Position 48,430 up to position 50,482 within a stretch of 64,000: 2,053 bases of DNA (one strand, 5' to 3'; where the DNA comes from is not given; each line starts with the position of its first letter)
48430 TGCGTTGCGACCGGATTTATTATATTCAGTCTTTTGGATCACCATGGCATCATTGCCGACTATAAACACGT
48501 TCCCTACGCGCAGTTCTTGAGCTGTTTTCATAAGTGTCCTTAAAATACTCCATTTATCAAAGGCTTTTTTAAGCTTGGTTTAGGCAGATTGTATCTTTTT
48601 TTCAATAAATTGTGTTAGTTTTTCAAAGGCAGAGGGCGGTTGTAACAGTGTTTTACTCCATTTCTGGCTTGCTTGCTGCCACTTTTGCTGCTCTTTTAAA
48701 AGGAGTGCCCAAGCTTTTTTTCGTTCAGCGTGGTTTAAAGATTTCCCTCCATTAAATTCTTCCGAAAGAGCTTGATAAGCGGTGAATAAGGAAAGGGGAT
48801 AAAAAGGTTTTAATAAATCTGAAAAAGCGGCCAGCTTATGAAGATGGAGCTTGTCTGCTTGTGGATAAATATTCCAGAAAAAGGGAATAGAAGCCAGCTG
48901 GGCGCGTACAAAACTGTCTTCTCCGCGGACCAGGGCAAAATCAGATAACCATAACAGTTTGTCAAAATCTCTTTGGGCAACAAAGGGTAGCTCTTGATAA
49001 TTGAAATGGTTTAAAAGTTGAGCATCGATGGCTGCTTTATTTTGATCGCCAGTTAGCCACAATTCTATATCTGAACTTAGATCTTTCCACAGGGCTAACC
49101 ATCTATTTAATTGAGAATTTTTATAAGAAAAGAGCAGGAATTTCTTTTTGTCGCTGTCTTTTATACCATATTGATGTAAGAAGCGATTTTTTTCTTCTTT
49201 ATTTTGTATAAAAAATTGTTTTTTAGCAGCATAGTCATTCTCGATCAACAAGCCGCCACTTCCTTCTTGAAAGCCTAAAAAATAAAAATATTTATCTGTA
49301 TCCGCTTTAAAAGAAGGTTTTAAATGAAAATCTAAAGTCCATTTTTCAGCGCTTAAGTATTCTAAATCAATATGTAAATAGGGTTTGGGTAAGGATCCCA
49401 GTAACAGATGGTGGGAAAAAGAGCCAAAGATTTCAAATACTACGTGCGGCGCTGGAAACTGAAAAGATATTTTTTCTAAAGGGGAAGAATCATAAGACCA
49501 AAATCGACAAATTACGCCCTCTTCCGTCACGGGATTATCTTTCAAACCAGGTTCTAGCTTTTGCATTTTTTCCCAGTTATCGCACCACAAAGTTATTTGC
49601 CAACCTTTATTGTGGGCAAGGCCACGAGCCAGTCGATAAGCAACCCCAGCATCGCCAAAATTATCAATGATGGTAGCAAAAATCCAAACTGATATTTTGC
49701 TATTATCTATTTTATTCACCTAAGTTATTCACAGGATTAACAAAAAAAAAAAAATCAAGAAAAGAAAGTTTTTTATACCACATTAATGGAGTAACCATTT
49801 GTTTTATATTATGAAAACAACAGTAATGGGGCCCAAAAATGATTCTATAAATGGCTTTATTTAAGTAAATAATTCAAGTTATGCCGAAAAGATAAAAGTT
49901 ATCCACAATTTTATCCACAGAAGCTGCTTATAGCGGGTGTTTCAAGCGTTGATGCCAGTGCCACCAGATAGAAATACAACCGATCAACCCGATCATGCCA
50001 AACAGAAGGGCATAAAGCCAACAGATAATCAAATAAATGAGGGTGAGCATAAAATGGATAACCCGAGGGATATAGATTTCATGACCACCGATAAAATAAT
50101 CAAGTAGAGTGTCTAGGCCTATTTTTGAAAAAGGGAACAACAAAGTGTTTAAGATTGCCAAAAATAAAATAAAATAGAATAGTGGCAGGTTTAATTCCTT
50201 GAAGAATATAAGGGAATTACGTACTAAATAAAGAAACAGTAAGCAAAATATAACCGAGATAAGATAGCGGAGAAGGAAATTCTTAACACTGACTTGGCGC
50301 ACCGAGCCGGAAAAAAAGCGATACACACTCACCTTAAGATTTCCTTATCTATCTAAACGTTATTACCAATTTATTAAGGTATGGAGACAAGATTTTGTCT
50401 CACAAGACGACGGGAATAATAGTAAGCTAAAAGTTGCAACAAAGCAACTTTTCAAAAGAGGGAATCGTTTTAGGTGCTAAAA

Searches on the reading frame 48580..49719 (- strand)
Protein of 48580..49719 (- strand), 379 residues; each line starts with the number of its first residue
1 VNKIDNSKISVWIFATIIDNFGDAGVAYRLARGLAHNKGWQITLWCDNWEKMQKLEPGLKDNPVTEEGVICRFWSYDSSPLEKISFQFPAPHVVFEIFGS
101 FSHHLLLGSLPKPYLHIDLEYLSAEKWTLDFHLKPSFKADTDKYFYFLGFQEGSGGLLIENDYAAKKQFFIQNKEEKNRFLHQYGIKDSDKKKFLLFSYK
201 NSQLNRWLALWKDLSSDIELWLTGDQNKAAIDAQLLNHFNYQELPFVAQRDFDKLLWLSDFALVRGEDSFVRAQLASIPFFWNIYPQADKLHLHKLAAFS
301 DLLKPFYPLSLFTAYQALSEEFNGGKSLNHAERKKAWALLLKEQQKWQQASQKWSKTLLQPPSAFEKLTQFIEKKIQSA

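Call 7: search_protein_families(library=ncbifam, proteins=[window:48580-49719:-])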
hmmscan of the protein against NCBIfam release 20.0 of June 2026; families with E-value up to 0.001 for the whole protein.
window:48580-49719:- (379 aa): 1 family
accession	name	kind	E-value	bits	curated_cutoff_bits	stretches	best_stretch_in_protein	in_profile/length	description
TIGR03837.1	efp_Arg_rhamno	equivalog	2.3e-88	296.8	347.05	1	13-373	3-371/371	elongation factor P maturation arginine rhamnosyltransferase EarP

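Call 12: find_related_loci(query=window:48580-49719:-, collection=genome_contigs, flank=6000)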
Query window:48580-49719:- (379 aa) in genome_contigs; peptide patterns used: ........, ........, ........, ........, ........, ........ (x = any residue, [..] = any of these).
65 stretches matched a pattern; 4 encode a relative of the query (tblastn E <= 1e-3); 4 distinct loci.
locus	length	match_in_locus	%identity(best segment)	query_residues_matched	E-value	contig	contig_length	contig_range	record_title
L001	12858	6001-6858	39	13-302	3e-46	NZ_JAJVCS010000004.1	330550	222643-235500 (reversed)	Polynucleobacter sp. IMCC 30228 NODE_4_length_330550_cov_218.475, whole genome shotgun sequence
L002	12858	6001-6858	37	13-302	5e-45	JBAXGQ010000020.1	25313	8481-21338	MAG: Burkholderiaceae bacterium isolate ELA301 MAG301_20, whole genome shotgun sequence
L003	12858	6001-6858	36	13-302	7e-45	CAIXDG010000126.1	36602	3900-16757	MAG: uncultured beta proteobacterium isolate KTt_bin-0790 genome assembly, contig: bin-0790:126/214, whole genome shotgu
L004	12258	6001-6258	26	188-289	5e-5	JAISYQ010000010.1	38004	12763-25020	MAG: Streptococcaceae bacterium isolate Nc350_bin42 k119_1632305, whole genome shotgun sequence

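Call 17: find_homologous_proteins(query=window:48580-49719:-, max_evalue=1e-20)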
Query window:48580-49719:- (379 aa): 2248 proteins with E <= 1e-20 among 5530 candidates; the best 120 are listed.
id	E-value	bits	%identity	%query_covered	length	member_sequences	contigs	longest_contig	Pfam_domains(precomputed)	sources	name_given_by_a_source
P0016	3.4e-257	871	100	100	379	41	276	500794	PF10093.15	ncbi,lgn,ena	-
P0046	6.3e-200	682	80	99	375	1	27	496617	PF10093.15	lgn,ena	-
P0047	3.5e-93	331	44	98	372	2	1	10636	PF10093.15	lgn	-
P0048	1.9e-82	296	42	98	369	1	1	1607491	PF10093.15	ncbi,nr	ncbi:MAG: DUF2331 family protein [Neisseriaceae bacterium]|nr:MAG: DUF2331 family protein [Neisseria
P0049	1.4e-73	266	41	98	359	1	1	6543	PF10093.15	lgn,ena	-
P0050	2.5e-71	259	38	97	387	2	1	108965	PF10093.15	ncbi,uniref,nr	ncbi:elongation factor P maturation arginine rhamnosyltransferase EarP [Neisseria perflava]|uniref:e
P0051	4.8e-71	258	38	97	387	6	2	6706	PF10093.15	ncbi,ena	-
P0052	5.1e-71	258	39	96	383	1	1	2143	PF10093.15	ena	-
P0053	1.4e-70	257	41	97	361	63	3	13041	PF10093.15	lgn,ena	-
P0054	5.5e-70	255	39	97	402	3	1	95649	PF10093.15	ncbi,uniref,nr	ncbi:elongation factor P maturation arginine rhamnosyltransferase EarP [Snodgrassella sp. CFCC 13594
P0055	8.5e-70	254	39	97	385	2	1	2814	PF10093.15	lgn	-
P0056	9.1e-70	254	39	98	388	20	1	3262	PF10093.15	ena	-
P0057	9.8e-70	254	38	96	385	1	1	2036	PF10093.15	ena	-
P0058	2.7e-69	252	39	96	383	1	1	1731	PF10093.15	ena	-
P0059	2.8e-69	252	39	97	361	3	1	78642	PF10093.15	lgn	-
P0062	1.9e-68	249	37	99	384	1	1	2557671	PF10093.15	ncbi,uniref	ncbi:elongation factor P maturation arginine rhamnosyltransferase EarP [Neisseria sp. CCUG12390]|uni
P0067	2.9e-67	246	39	99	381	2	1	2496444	PF10093.15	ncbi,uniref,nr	ncbi:hypothetical protein BG910_00290 [Neisseria chenwenguii]|uniref:Protein-arginine rhamnosyltrans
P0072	2.7e-65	239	37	98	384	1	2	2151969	PF10093.15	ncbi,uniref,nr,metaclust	ncbi:elongation factor P maturation arginine rhamnosyltransferase EarP [Conchiformibius kuhniae]|uni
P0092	2.2e-60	223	36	97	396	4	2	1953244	PF10093.15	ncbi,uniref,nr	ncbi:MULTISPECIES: elongation factor P maturation arginine rhamnosyltransferase EarP [Eikenella]|uni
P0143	2.0e-55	207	34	97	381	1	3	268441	PF10093.15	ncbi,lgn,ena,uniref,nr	ncbi:elongation factor P maturation arginine rhamnosyltransferase EarP [Kingella oralis]|uniref:elon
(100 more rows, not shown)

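Call 18: find_encoding_contigs(protein=P0046, flank=8000, max_places=3)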
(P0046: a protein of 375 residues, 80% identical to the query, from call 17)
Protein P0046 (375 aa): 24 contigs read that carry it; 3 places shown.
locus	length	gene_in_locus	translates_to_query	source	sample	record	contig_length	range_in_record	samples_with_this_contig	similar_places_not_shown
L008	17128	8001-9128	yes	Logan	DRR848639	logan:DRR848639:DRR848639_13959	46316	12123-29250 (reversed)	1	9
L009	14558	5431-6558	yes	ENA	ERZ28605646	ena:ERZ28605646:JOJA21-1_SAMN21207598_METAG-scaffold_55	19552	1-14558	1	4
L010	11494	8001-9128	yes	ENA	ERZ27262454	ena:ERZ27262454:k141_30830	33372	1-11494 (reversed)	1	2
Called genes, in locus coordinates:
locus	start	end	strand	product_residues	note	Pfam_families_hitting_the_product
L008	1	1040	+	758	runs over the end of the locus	PF00521:DNA_topoisoIV, PF03989:DNA_gyraseA_C (faint)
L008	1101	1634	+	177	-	PF00877:NLPC_P60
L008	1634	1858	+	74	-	-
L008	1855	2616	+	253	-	PF00535:Glycos_transf_2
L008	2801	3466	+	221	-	PF01135:PCMT, PF00398:RrnaAD (weak), PF13489:Methyltransf_23 (weak), PF05175:MTS (weak), PF13847:Methyltransf_31, PF08241:Methyltransf_11 (weak), PF08242:Methyltransf_12 (weak), PF13649:Methyltransf_25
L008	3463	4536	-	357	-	PF01168:Ala_racemase_N, PF00842:Ala_racemase_C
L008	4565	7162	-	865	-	PF00521:DNA_topoisoIV, PF03989:DNA_gyraseA_C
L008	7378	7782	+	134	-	-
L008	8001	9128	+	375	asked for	PF10093:EarP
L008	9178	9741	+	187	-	PF08207:EFP_N, PF01132:EFP, PF09285:Elong-fact-P_C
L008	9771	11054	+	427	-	PF03952:Enolase_N, PF00113:Enolase_C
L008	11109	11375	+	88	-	PF04977:DivIC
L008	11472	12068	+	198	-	PF00081:Sod_Fe_N, PF02777:Sod_Fe_C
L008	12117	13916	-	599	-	PF01321:Creatinase_N, PF16189:Creatinase_N_2, PF00557:Peptidase_M24, PF16188:Peptidase_M24_C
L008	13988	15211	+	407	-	PF01758:SBF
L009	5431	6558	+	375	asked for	PF10093:EarP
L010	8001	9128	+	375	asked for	PF10093:EarP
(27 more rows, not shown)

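Call 19: find_encoding_contigs(protein=P0048, flank=8000, max_places=2)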
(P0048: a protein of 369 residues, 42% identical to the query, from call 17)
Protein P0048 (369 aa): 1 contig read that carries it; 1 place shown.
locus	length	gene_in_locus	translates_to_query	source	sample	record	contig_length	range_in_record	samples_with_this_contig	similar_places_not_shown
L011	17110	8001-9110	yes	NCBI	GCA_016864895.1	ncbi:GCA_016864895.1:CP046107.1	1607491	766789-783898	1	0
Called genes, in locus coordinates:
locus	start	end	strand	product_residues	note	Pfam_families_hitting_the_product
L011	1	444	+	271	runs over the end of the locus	PF00535:Glycos_transf_2, PF13641:Glyco_tranf_2_3 (weak), PF10111:Glyco_tranf_2_2, PF13632:Glyco_trans_2_3 (faint), PF02709:Glyco_transf_7C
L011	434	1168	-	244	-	PF00080:Sod_Cu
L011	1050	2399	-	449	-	PF02812:ELFV_dehydrog_N, PF00208:ELFV_dehydrog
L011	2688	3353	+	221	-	PF01135:PCMT, PF02527:GidB (weak), PF00398:RrnaAD, PF05175:MTS (faint), PF13649:Methyltransf_25 (faint)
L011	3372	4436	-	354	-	PF01168:Ala_racemase_N, PF00842:Ala_racemase_C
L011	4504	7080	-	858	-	PF00521:DNA_topoisoIV, PF03989:DNA_gyraseA_C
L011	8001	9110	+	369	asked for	PF10093:EarP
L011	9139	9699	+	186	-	PF08207:EFP_N, PF01132:EFP, PF09285:Elong-fact-P_C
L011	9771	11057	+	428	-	PF03952:Enolase_N, PF00113:Enolase_C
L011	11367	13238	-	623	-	PF01464:SLT, PF27553:SLT_superhelical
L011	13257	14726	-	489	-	PF02386:TrkH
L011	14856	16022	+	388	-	PF02684:LpxB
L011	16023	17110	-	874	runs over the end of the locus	PF01411:tRNA-synt_2c, PF07973:tRNA_SAD, PF02272:DHHA1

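Call 20: find_encoding_contigs(protein=P0047, flank=8000, max_places=2)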
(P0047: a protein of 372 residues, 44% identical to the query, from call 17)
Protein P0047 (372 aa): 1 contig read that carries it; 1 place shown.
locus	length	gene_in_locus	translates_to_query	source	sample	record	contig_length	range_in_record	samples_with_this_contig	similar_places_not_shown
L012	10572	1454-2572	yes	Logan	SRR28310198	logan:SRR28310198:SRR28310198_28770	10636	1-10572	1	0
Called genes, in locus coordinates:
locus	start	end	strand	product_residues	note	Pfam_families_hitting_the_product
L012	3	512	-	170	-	?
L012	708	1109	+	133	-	-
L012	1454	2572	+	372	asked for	PF10093:EarP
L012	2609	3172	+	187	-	PF08207:EFP_N, PF01132:EFP, PF09285:Elong-fact-P_C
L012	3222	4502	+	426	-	PF03952:Enolase_N, PF00113:Enolase_C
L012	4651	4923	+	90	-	PF04977:DivIC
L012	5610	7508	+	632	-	PF01134:GIDA, PF12831:FAD_oxidored, PF21680:GIDA_C_1st, PF13932:SAM_GIDA_C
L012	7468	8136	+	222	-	PF02527:GidB, PF05175:MTS (weak), PF13847:Methyltransf_31, PF08242:Methyltransf_12 (weak), PF13649:Methyltransf_25 (weak)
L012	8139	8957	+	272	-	PF00142:Fer4_NifH (weak), PF01656:CbiA, PF02374:ArsA_ATPase (weak), PF06564:CBP_BcsQ, PF09140:MipZ (weak), PF10609:ParA, PF13614:AAA_31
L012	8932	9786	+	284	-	PF02195:ParB_N, PF17762:HTH_ParB, PF23552:ParB_C (weak)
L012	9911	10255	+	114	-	-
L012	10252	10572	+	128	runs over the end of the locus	?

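Call 26: find_encoding_contigs(protein=P0062, flank=5000, max_places=1)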
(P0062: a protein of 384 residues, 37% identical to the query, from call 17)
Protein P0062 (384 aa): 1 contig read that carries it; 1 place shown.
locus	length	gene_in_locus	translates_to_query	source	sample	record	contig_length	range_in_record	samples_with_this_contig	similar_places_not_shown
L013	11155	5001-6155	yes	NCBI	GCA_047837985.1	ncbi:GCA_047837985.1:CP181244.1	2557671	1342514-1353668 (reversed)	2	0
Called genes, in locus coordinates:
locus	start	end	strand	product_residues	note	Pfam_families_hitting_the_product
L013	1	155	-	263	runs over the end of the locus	PF02540:NAD_synthase, PF06508:QueC (faint)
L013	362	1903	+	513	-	PF07690:MFS_1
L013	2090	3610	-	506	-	PF02550:AcetylCoA_hydro, PF13336:AcetylCoA_hyd_C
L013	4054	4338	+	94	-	-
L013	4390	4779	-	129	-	PF01228:Gly_radical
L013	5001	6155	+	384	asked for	PF10093:EarP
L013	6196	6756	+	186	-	PF08207:EFP_N, PF01132:EFP, PF09285:Elong-fact-P_C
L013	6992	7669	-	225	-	PF00834:Ribul_P_3_epim, PF01729:QRPTase_C (faint)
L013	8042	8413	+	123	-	PF07813:LTXXQ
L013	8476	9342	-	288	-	PF05673:DUF815, PF13191:AAA_16 (weak), PF00004:AAA (weak)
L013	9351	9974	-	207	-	PF00677:Lum_binding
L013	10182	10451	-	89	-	PF00216:Bac_DNA_binding, PF18291:HU-HIG, PF18175:HU-CCDC81_bac_2 (weak)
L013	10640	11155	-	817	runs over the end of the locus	PF02190:LON_substr_bdg, PF00004:AAA, PF07728:AAA_5, PF22667:Lon_lid, PF05362:Lon_C, PF13541:ChlI (weak)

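Call 27: find_encoding_contigs(protein=P0054, flank=5000, max_places=1)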
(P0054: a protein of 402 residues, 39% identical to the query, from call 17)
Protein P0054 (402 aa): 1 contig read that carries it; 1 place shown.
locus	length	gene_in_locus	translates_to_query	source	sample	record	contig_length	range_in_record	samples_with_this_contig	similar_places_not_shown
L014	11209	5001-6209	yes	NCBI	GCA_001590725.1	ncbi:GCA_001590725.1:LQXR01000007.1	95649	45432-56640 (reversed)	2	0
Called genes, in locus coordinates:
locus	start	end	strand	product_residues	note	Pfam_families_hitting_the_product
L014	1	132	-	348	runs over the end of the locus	PF00083:Sugar_tr (weak), PF07690:MFS_1, PF06779:MFS_4 (weak)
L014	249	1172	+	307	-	PF00126:HTH_1, PF03466:LysR_substrate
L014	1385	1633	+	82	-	PF01795:Methyltransf_5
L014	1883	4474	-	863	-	PF00521:DNA_topoisoIV, PF03989:DNA_gyraseA_C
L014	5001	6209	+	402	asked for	PF10093:EarP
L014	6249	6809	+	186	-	PF08207:EFP_N, PF01132:EFP, PF09285:Elong-fact-P_C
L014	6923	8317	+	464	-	PF01554:MatE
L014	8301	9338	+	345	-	PF01565:FAD_binding_4, PF02873:MurB_C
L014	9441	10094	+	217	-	PF00440:TetR_N, PF13972:TetR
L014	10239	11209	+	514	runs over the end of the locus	PF01935:DUF87, PF05872:HerA_C, PF10412:TrwB_AAD_bind (faint), PF12846:AAA_10 (faint), PF13401:AAA_22 (faint)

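Call 28: find_encoding_contigs(protein=P0092, flank=5000, max_places=1)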
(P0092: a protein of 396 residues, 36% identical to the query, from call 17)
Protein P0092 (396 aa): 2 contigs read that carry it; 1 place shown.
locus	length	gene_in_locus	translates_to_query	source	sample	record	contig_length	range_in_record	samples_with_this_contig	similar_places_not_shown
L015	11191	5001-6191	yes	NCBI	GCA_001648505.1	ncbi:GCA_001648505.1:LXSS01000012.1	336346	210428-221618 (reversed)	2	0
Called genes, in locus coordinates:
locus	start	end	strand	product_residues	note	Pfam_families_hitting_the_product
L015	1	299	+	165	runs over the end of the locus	PF03061:4HBT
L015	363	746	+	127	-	PF02261:Asp_decarbox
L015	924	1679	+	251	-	PF01975:SurE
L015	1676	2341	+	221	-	PF01135:PCMT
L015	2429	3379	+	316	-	PF01476:LysM, PF01551:Peptidase_M23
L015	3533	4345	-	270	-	PF17827:PrmC_N, PF01170:UPF0020 (weak), PF05175:MTS, PF13847:Methyltransf_31, PF08241:Methyltransf_11 (weak), PF08242:Methyltransf_12 (faint), PF13649:Methyltransf_25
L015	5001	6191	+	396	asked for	PF10093:EarP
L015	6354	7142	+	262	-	PF10411:DsbC_N, PF13098:Thioredoxin_2, PF01323:DSBA (faint)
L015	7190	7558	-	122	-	PF14131:DUF4298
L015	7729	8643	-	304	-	PF03193:RsgA_GTPase (faint), PF01926:MMR_HSR1, PF02421:FeoB_N, PF04548:AIG1, PF10662:PduV-EutP (faint), PF00350:Dynamin_N (faint), PF00009:GTP_EFTU, PF07650:KH_2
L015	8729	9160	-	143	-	-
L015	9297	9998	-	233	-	PF22935:RM44_endonuclase (faint), PF14622:Ribonucleas_3_3, PF00636:Ribonuclease_3, PF00035:dsrm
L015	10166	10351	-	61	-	-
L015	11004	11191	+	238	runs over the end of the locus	PF00027:cNMP_binding, PF13545:HTH_Crp_2, PF00325:Crp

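Call 34: find_encoding_contigs(protein=P0143, flank=4000, max_places=1)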
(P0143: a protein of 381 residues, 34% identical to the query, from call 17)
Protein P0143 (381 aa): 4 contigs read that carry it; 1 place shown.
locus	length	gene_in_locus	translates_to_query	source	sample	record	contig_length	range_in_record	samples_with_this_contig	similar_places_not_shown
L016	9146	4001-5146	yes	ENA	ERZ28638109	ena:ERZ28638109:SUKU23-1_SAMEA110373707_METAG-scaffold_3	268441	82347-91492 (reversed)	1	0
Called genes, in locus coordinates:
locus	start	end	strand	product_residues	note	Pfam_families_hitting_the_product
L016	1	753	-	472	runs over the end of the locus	PF04087:DUF389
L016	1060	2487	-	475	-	PF03951:Gln-synt_N, PF00120:Gln-synt_C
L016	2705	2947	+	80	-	-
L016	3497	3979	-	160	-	PF08534:Redoxin, PF00578:AhpC-TSA, PF13905:Thioredoxin_8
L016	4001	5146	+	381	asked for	PF10093:EarP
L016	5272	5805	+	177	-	PF03352:Adenine_glyco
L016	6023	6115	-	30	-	-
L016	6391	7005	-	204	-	PF00657:Lipase_GDSL, PF13472:Lipase_GDSL_2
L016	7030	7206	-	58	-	-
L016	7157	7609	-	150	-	PF04352:ProQ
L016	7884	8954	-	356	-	PF00465:Fe-ADH, PF13685:Fe-ADH_2, PF01761:DHQ_synthase, PF24621:DHQS_C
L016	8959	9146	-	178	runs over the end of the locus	PF13207:AAA_17 (faint), PF13238:AAA_18 (weak), PF01202:SKI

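Call 35: find_encoding_contigs(protein=P0072, flank=4000, max_places=1)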
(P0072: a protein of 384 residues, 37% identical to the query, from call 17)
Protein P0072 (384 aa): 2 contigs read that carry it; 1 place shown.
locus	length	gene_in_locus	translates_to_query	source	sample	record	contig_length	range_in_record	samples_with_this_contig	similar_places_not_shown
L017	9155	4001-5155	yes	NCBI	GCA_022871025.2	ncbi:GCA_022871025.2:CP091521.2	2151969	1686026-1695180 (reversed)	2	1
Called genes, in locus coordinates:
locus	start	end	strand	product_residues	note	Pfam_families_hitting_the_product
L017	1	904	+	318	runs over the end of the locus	PF00491:Arginase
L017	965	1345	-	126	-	PF24574:Nm-ACP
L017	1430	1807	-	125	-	PF24574:Nm-ACP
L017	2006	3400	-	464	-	PF01134:GIDA (weak), PF01262:AlaDh_PNT_C (faint), PF07992:Pyr_redox_2, PF13738:Pyr_redox_3, PF00070:Pyr_redox, PF02852:Pyr_redox_dim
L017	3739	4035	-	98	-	-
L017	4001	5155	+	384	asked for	PF10093:EarP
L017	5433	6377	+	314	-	PF01963:TraB_PrgY_gumN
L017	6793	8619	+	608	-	PF02518:HATPase_c (weak), PF13589:HATPase_c_3, PF01119:DNA_mis_repair, PF08676:MutL_C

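Call 36: find_encoding_contigs(protein=P0067, flank=4000, max_places=1)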
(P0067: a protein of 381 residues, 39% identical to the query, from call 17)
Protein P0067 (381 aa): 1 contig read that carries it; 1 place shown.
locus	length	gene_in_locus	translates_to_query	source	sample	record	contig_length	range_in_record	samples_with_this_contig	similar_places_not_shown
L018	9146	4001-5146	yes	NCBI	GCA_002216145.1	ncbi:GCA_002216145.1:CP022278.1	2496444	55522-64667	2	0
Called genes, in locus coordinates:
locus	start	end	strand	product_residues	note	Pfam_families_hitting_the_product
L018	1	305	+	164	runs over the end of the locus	PF00578:AhpC-TSA, PF08534:Redoxin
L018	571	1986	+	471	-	PF00939:Na_sulph_symp, PF03600:CitMHS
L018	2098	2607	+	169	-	PF00160:Pro_isomerase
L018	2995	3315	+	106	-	PF13560:HTH_31, PF12844:HTH_19 (weak), PF01381:HTH_3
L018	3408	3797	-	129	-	PF01228:Gly_radical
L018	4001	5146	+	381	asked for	PF10093:EarP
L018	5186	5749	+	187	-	PF08207:EFP_N, PF01132:EFP, PF09285:Elong-fact-P_C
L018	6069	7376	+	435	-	PF03447:NAD_binding_3, PF00742:Homoserine_dh, PF01842:ACT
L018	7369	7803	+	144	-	-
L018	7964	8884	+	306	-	PF03279:Lip_A_acyltrans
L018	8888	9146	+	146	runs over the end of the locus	PF01643:Acyl-ACP_TE (weak), PF13279:4HBT_2, PF03061:4HBT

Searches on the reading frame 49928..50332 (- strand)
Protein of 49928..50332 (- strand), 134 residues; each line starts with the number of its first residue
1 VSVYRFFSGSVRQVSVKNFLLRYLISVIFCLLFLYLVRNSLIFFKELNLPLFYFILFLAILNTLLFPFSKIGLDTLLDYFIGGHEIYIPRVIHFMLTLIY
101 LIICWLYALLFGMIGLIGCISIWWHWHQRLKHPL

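Call 7: search_protein_families(library=ncbifam, proteins=[window:49928-50332:-])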
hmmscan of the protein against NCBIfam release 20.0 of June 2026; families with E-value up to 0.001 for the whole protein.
window:49928-50332:- (134 aa): 0 families

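Call 13: search_protein_families(library=pfam, proteins=[window:49928-50332:-], max_evalue=1)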
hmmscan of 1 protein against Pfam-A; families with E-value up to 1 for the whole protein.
window:49928-50332:- (134 aa): 0 families
